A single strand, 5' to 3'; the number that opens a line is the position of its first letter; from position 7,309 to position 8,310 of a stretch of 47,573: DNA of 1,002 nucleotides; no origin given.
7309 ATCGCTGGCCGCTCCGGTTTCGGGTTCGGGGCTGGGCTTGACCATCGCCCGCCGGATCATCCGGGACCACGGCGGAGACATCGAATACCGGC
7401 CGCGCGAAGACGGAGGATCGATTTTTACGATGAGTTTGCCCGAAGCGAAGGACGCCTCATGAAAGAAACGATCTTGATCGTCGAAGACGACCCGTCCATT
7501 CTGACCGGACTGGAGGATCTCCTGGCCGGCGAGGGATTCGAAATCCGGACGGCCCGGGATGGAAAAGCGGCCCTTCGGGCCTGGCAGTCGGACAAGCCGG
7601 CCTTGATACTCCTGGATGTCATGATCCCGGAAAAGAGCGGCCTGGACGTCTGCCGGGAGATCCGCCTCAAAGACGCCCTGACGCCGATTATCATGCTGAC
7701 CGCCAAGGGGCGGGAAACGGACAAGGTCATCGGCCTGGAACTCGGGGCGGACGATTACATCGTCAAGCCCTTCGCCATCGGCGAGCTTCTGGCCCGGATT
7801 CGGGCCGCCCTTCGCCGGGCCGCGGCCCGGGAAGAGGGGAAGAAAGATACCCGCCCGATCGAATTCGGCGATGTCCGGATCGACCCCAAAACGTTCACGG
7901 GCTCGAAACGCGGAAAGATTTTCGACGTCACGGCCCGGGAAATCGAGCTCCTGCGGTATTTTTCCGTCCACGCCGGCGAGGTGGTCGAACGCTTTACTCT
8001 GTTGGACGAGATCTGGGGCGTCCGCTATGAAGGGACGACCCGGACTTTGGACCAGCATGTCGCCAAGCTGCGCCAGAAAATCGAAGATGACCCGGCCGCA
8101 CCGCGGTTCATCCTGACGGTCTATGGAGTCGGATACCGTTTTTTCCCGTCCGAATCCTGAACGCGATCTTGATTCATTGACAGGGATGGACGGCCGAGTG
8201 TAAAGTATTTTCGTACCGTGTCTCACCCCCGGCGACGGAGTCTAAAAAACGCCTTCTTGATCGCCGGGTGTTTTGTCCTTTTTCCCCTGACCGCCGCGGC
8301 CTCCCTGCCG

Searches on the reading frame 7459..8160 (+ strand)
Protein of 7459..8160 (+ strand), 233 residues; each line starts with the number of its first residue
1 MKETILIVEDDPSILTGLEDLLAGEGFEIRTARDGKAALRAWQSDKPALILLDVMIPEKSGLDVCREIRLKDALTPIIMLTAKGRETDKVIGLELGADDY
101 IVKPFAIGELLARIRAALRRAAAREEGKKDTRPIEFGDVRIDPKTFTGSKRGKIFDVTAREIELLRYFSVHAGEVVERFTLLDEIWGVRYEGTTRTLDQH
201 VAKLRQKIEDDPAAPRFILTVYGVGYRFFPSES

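Call 63: search_protein_families(library=pfam, proteins=[window:7459-8160:+])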
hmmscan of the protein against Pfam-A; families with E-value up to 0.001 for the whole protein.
window:7459-8160:+ (233 aa): 2 families
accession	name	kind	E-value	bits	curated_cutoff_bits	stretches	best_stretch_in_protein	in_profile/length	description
PF00072.30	Response_reg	-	3.9e-31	107.9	30.2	1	5-115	1-111/111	Response regulator receiver domain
PF00486.34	Trans_reg_C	-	1.3e-24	86.5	26.2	1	156-228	5-77/77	Transcriptional regulatory protein, C terminal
